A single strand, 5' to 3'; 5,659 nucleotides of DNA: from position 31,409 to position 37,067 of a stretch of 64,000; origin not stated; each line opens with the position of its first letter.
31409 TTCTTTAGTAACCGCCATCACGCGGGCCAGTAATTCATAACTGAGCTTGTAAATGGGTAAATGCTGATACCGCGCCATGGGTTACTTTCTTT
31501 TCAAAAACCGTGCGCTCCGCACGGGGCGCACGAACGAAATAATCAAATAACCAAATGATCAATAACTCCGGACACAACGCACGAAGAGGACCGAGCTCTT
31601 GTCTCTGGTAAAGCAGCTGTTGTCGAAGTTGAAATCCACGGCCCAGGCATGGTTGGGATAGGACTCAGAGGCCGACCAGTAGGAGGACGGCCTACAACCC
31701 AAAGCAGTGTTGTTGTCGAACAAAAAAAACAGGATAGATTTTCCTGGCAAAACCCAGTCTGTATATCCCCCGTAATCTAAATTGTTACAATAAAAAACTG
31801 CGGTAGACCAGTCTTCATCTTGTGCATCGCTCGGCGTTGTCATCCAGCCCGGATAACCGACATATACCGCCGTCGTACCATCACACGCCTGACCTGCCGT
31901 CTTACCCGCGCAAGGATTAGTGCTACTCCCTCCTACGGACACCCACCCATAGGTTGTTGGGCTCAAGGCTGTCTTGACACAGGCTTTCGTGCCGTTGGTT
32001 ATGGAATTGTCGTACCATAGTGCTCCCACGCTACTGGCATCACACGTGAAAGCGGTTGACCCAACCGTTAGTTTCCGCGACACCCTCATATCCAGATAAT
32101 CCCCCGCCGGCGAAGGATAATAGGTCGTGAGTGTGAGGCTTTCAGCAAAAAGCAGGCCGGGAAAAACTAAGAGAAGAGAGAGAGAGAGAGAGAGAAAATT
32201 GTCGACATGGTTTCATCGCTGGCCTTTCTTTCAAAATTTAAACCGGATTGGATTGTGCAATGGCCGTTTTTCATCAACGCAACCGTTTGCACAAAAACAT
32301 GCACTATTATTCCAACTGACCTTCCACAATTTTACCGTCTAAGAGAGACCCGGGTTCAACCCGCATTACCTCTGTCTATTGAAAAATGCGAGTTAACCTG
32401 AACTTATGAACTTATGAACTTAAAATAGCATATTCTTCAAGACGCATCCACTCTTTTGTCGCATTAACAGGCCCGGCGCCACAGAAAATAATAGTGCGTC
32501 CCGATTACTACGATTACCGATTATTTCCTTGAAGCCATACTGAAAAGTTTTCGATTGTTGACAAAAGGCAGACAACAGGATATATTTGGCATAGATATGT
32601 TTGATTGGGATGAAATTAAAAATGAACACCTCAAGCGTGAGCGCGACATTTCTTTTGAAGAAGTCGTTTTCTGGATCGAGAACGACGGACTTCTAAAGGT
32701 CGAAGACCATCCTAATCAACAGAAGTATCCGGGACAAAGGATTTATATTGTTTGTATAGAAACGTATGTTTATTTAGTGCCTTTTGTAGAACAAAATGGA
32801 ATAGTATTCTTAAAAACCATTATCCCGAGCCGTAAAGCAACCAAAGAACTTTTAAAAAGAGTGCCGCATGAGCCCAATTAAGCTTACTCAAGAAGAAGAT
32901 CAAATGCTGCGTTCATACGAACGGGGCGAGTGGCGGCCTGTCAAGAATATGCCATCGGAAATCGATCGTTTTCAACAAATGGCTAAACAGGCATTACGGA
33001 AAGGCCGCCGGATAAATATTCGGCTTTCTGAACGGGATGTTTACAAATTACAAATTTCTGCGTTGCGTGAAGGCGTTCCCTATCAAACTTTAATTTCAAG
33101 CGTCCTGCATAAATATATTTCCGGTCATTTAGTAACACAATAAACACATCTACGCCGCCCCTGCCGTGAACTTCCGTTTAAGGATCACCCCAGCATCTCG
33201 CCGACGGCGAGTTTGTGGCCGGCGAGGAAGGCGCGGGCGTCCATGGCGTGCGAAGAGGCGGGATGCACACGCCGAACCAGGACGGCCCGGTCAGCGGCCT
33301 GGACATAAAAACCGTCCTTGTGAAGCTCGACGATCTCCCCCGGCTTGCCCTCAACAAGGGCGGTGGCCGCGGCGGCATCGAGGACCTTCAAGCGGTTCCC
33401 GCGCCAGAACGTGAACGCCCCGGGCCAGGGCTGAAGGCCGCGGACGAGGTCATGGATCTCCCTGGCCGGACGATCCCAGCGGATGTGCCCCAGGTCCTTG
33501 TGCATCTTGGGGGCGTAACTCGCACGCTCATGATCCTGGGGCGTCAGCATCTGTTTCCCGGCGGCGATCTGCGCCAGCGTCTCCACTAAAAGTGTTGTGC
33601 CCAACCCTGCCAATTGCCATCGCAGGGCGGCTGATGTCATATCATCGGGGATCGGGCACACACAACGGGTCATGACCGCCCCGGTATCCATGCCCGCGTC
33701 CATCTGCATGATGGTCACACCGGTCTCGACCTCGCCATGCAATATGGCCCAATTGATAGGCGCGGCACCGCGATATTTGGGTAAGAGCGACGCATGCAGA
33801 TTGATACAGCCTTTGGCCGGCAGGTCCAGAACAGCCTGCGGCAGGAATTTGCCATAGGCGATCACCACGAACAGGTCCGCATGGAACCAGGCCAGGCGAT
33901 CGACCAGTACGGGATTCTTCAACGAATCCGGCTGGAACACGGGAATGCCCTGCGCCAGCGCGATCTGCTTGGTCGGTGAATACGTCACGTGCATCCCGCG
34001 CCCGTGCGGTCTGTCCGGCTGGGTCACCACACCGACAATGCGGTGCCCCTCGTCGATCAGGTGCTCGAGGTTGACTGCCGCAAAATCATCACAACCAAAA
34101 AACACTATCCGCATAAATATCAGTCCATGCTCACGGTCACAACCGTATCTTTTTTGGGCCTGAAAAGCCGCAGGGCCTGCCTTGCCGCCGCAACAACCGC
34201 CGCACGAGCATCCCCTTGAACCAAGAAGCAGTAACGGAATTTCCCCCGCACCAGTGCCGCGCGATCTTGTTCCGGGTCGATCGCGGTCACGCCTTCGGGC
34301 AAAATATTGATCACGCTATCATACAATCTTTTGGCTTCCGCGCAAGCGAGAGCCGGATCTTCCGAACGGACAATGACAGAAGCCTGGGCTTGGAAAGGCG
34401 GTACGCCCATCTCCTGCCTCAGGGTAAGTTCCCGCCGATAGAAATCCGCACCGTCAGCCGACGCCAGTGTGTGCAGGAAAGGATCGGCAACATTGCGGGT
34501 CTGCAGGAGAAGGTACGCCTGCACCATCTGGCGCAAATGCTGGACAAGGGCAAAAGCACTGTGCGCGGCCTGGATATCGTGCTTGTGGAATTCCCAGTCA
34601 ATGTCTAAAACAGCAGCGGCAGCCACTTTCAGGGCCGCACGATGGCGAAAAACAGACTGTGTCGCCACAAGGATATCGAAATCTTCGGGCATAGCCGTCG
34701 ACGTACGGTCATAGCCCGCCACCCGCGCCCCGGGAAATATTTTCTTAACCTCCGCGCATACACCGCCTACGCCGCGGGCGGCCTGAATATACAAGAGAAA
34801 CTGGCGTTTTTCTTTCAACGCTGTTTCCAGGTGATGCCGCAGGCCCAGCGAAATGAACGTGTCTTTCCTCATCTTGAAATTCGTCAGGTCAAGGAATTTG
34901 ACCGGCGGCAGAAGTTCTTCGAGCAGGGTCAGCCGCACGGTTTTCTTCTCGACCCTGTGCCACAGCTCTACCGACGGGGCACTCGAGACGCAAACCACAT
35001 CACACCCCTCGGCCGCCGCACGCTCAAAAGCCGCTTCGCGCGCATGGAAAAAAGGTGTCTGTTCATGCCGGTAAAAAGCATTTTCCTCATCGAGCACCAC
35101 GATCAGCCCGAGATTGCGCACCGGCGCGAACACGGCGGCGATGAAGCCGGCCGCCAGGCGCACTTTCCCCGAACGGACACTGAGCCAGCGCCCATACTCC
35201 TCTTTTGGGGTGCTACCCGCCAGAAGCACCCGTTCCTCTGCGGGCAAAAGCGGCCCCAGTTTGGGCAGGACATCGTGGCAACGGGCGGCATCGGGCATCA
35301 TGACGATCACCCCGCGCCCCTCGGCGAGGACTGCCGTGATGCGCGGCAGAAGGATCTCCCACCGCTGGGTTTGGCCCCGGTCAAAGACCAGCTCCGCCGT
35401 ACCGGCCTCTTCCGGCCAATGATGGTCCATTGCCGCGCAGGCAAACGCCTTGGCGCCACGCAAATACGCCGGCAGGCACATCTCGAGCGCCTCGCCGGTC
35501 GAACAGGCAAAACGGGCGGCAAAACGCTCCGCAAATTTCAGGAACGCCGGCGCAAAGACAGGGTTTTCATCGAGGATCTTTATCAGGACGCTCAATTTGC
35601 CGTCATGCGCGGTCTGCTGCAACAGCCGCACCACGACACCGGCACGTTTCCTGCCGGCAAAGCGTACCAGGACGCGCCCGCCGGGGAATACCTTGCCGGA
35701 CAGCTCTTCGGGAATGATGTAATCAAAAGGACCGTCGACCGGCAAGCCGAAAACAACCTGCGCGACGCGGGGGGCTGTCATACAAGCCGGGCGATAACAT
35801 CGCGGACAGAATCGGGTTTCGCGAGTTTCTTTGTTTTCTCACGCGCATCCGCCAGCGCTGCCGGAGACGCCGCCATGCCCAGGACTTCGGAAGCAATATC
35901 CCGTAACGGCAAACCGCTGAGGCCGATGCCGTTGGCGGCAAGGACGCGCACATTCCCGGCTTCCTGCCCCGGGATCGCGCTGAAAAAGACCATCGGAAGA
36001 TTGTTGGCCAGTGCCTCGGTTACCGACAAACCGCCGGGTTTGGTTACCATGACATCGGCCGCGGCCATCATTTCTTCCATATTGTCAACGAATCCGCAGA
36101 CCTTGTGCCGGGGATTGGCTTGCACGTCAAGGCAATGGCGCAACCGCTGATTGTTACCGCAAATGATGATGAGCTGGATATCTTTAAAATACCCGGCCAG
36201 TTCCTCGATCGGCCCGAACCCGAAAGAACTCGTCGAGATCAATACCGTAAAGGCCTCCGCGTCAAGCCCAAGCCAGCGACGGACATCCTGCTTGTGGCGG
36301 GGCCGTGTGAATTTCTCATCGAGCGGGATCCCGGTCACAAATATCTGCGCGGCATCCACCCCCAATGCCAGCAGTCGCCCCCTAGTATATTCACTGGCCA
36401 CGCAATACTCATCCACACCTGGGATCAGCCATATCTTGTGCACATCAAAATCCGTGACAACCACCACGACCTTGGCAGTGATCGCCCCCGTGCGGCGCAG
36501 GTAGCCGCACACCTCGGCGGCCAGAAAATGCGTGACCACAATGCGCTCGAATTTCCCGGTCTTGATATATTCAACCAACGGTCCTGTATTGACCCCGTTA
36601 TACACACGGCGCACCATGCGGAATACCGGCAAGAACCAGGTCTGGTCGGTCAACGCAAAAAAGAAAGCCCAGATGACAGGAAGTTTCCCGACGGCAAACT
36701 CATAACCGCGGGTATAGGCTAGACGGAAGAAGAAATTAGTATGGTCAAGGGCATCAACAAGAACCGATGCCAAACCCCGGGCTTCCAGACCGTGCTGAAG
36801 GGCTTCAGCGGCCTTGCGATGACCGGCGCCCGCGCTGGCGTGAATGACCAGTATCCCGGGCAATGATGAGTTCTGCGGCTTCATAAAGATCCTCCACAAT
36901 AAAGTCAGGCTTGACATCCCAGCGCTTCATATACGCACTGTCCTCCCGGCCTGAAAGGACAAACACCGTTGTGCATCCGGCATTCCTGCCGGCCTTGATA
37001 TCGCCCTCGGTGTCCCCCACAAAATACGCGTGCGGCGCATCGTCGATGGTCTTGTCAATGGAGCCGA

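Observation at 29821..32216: Tandem triplet of DUF1566 secreted proteins whose signal-peptide codons are a (GA)n microsatellite - candidate translational phase variation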

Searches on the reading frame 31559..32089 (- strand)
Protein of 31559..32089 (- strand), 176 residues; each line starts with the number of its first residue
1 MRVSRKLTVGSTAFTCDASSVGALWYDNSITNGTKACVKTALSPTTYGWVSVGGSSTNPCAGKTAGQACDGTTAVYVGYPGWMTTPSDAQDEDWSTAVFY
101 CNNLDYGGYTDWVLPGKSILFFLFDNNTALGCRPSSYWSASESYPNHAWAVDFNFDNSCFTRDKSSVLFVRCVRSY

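Call 5: search_protein_families(library=pfam, proteins=[window:31559-32089:-], max_evalue=0.1)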
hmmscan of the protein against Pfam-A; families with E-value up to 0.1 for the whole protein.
window:31559-32089:- (176 aa): 2 families
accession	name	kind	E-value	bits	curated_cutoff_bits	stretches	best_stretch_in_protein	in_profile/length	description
PF07603.17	Lcl_C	-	2.8e-12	47.4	34.9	1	82-174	12-117/117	Lcl C-terminal domain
PF24973.1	EGF_LMN_ATRN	-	0.054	14.1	27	0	55-80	13-38/44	Laminin/attractin EGF domain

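Call 6: search_protein_families(library=ncbifam, proteins=[window:31559-32089:-], max_evalue=0.1)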
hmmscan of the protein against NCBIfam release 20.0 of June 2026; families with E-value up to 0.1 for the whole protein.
window:31559-32089:- (176 aa): 0 families

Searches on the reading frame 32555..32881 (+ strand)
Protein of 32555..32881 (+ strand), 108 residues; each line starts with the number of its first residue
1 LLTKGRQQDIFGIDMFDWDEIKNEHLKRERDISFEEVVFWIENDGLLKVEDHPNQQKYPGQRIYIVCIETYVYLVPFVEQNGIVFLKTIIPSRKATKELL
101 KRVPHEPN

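Call 38: search_protein_families(library=pfam, proteins=[window:32555-32881:+], max_evalue=0.001)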
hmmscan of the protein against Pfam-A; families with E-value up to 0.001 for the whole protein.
window:32555-32881:+ (108 aa): 1 family
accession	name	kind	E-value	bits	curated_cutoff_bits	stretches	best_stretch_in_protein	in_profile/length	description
PF04365.19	BrnT_toxin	-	6.3e-08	33.3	34.5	1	18-97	1-75/77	Ribonuclease toxin, BrnT, of type II toxin-antitoxin system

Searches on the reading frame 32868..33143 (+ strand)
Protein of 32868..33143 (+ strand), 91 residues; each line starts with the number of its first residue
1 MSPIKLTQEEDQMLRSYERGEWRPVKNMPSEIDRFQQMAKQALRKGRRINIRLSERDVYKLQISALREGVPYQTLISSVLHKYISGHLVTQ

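Call 38: search_protein_families(library=pfam, proteins=[window:32868-33143:+], max_evalue=0.001)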
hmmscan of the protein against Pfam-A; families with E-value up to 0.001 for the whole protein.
window:32868-33143:+ (91 aa): 1 family
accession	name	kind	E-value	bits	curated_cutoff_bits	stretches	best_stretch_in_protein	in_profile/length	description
PF12441.14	CopG_antitoxin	-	8.7e-05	23.6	28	1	41-82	33-78/79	CopG antitoxin of type II toxin-antitoxin system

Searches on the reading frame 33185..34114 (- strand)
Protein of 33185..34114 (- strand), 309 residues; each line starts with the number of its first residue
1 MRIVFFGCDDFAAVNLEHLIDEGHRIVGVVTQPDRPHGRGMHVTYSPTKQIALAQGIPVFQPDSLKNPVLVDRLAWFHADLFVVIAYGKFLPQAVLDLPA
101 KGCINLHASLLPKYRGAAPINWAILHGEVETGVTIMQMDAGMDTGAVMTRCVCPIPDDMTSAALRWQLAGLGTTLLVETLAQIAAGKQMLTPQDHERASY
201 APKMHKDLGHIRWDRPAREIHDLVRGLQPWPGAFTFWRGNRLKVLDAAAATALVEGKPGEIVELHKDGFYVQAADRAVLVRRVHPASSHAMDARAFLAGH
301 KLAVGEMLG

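Call 53: find_homologous_proteins(query=window:33185-34114:-, max_evalue=1e-40)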
Query window:33185-34114:- (309 aa): 7971 proteins with E <= 1e-40 among 8000 candidates; the best 120 are listed.
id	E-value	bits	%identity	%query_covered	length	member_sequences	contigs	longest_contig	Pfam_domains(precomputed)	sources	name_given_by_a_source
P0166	2.5e-204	695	98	100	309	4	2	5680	PF00551.25,PF02911.24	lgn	-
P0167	5.5e-170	583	82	100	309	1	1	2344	PF00551.25,PF02911.24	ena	-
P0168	2.3e-161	554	76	100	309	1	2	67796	PF00551.25,PF02911.24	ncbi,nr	ncbi:MAG: methionyl-tRNA formyltransferase [Candidatus Omnitrophica bacterium]|nr:methionyl-tRNA for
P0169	1.1e-157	542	76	100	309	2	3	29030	PF00551.25,PF02911.24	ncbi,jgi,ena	jgi:methionyl-tRNA formyltransferase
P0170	5.9e-157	540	75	100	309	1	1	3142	PF00551.25,PF02911.24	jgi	jgi:methionyl-tRNA formyltransferase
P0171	2.5e-155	534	76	100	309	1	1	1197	PF00551.25,PF02911.24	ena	-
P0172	2.4e-154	531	74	100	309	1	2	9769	PF00551.25,PF02911.24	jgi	jgi:methionyl-tRNA formyltransferase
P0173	4.0e-153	527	75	100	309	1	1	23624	PF00551.25,PF02911.24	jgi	jgi:methionyl-tRNA formyltransferase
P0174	3.1e-152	524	73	100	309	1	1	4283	PF00551.25,PF02911.24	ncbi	-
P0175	7.9e-152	523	73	100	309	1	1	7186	PF00551.25,PF02911.24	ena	-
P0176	1.1e-150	519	72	100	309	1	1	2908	PF00551.25,PF02911.24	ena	-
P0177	1.5e-150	519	73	100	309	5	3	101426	PF00551.25,PF02911.24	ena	-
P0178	2.5e-149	515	73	100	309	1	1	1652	PF00551.25,PF02911.24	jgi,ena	jgi:methionyl-tRNA formyltransferase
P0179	8.2e-148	510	71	100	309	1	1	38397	PF00551.25,PF02911.24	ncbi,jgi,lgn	-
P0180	1.1e-146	506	71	100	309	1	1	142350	PF00551.25,PF02911.24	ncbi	-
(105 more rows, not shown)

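Call 54: find_encoding_contigs(protein=P0166, flank=6000, max_places=6)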
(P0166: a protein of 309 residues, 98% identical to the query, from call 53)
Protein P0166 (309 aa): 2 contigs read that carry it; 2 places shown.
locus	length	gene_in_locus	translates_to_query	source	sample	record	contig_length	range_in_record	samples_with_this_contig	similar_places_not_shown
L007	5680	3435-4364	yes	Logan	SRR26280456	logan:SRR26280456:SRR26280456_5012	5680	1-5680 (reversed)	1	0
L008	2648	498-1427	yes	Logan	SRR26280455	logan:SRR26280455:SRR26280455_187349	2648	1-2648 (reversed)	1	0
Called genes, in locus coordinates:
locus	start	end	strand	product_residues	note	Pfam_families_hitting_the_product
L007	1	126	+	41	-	?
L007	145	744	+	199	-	PF08645:PNK3P, PF13419:HAD_2 (faint), PF13242:Hydrolase_like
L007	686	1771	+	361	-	PF06925:MGDG_synth, PF04101:Glyco_tran_28_C, PF00534:Glycos_transf_1 (weak), PF13692:Glyco_trans_1_4 (weak)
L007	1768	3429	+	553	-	PF17764:PriA_3primeBD, PF18074:PriA_C (weak)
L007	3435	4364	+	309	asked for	PF00551:Formyl_trans_N, PF02911:Formyl_trans_C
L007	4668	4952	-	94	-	PF04365:BrnT_toxin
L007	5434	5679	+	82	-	?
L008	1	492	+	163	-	?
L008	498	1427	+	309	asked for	PF00551:Formyl_trans_N, PF02911:Formyl_trans_C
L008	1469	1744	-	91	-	-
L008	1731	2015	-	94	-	PF04365:BrnT_toxin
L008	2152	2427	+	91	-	-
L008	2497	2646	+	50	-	?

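Call 55: find_encoding_contigs(protein=P0168, flank=8000, max_places=4)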
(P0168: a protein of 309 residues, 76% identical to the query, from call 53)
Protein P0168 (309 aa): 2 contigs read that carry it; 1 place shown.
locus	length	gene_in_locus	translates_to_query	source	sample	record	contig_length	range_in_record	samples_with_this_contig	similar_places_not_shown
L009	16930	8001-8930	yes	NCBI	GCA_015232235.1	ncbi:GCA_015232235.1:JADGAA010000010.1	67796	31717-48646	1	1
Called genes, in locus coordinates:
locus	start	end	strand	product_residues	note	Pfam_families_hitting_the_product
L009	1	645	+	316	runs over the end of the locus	PF01370:Epimerase, PF04321:RmlD_sub_bind (weak), PF16363:GDP_Man_Dehyd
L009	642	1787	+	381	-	PF13439:Glyco_transf_4, PF20706:GT4-conflict (faint), PF00534:Glycos_transf_1, PF13692:Glyco_trans_1_4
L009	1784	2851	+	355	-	PF01075:Glyco_transf_9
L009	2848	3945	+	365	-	PF00155:Aminotran_1_2, PF01041:DegT_DnrJ_EryC1, PF01212:Beta_elim_lyase, PF00266:Aminotran_5 (weak), PF01053:Cys_Met_Meta_PP (weak)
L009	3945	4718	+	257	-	PF00535:Glycos_transf_2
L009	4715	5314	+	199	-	PF00702:Hydrolase (faint), PF08645:PNK3P, PF13419:HAD_2 (weak), PF13242:Hydrolase_like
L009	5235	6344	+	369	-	PF06925:MGDG_synth, PF13692:Glyco_trans_1_4 (faint), PF00534:Glycos_transf_1 (weak), PF04101:Glyco_tran_28_C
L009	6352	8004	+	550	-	PF17764:PriA_3primeBD, PF18074:PriA_C (weak)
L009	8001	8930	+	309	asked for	PF00551:Formyl_trans_N, PF02911:Formyl_trans_C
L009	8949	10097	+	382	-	-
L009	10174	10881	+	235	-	-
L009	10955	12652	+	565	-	PF04932:Wzy_C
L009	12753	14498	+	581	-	-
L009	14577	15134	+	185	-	PF01625:PMSR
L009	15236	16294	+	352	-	PF01145:Band_7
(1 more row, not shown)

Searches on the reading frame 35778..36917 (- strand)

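Call 38: search_protein_families(library=pfam, proteins=[window:35778-36917:-], max_evalue=0.001)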
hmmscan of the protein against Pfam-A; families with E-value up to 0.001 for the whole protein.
window:35778-36917:- (379 aa): 4 families
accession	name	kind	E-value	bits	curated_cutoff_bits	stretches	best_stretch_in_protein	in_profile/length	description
PF06925.17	MGDG_synth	-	3.1e-21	76.7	25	1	33-198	1-168/169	Monogalactosyldiacylglycerol (MGDG) synthase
PF04101.22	Glyco_tran_28_C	-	5.2e-09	36.8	22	1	246-312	30-97/166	Glycosyltransferase family 28 C-terminal domain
PF13692.12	Glyco_trans_1_4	-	2.2e-06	28.4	27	1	246-319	33-113/142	Glycosyl transferases group 1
PF00534.26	Glycos_transf_1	-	4.7e-06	26.7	26.4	1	250-317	50-126/172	Glycosyl transferases group 1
